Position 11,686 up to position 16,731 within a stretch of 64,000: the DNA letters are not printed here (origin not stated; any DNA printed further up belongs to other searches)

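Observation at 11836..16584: Giant 1582-aa surface protein combining repeated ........-initiated Ig-like modules with DUF2341 and LamG jelly-roll domains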

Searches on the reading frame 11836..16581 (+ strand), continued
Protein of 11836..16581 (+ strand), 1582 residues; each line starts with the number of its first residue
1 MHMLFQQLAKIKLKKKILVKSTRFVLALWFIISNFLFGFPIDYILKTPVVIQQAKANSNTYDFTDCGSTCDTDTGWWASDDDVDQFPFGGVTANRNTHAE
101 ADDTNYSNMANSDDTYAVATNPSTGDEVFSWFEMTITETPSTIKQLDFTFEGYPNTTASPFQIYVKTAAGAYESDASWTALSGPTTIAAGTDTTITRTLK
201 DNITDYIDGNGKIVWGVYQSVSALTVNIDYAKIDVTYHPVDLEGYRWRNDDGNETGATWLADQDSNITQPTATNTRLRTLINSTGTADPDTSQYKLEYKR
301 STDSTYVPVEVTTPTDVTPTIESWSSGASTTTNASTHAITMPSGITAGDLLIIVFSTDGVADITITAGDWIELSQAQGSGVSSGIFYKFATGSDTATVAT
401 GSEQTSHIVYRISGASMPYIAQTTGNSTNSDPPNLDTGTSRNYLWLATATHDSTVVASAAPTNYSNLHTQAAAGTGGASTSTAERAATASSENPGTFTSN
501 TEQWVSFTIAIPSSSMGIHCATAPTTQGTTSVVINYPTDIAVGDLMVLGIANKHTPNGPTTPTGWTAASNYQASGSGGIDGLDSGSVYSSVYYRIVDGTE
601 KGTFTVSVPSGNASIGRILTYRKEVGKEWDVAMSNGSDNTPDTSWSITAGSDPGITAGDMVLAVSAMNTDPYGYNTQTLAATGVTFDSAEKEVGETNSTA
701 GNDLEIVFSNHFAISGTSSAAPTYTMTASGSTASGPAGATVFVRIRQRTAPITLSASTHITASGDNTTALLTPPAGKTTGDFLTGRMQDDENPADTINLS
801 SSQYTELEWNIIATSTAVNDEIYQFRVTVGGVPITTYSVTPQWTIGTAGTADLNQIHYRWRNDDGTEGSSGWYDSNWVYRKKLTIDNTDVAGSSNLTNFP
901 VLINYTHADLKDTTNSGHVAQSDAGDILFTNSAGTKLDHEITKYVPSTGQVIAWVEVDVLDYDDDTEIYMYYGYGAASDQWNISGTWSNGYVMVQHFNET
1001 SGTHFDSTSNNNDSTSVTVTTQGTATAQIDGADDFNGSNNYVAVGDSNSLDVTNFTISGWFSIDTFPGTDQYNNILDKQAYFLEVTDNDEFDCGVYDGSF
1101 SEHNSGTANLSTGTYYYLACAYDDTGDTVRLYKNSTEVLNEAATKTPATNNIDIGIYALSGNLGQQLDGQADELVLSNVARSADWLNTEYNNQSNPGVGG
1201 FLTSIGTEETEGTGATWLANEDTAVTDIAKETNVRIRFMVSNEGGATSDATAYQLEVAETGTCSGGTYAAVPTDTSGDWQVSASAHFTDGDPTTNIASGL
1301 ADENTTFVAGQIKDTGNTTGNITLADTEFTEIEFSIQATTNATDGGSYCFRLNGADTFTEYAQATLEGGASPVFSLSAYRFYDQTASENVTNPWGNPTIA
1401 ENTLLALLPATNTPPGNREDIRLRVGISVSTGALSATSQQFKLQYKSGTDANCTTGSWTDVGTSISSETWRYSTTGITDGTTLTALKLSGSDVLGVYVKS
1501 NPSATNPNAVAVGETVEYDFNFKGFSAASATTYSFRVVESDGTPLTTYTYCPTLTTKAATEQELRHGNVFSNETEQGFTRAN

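Call 68: find_encoding_contigs(protein=P0005, flank=10000, max_places=1)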
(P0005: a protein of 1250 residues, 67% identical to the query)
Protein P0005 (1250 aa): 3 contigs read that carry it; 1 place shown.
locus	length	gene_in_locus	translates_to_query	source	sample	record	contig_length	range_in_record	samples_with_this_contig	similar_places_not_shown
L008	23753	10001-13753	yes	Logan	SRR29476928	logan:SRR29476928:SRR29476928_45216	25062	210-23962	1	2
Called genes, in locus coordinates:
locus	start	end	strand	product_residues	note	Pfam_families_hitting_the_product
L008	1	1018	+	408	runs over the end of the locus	?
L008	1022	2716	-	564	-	PF00999:Na_H_Exchanger, PF02254:TrkA_N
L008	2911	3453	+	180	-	-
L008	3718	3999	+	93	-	-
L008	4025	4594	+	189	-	PF02698:DUF218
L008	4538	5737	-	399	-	-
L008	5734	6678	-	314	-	PF04230:PS_pyruv_trans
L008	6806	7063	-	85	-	-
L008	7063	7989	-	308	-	PF00535:Glycos_transf_2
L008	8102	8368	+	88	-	PF00106:adh_short (weak), PF13561:adh_short_C2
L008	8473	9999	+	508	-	-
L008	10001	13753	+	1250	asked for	-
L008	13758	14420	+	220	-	-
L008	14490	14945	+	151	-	PF14478:DUF4430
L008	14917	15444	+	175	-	PF20221:DUF6580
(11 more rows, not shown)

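Call 71: find_related_loci(query=P0001, collection=genome_contigs, flank=3000)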
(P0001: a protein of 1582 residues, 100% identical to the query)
Query P0001 (1582 aa) in genome_contigs; peptide patterns used: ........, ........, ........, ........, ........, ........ (x = any residue, [..] = any of these).
20 stretches matched a pattern; 3 encode a relative of the query (tblastn E <= 1e-3); 3 distinct loci.
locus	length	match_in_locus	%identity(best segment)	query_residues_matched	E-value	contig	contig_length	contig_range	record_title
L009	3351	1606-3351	59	217-1256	0e+0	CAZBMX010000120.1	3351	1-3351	MAG TPA_asm: uncultured Pseudomonadales bacterium isolate SRP192515_co1_124 genome assembly, contig: NODE_33609_length_3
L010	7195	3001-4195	44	337-540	6e-29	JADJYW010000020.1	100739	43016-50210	MAG: Lewinellaceae bacterium isolate Lyne_18-Q3-R50-59_BATAC.66 tig00016111-10-1000150, whole genome shotgun sequence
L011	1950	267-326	80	493-512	4e-6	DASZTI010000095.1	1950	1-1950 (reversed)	MAG TPA_asm: Candidatus Dojkabacteria bacterium isolate SMAG_U6072 k141_568796, whole genome shotgun sequence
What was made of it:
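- Tried and rejected: It returned a short contig, probably mis-binned, and a Lewinellaceae I-domain protein (call 71).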

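Call 78: search_protein_families(library=padloc, proteins=[window:11836-16581:+], max_evalue=0.01)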
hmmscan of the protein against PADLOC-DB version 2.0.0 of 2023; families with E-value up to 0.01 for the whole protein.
window:11836-16581:+ (1582 aa): 0 families
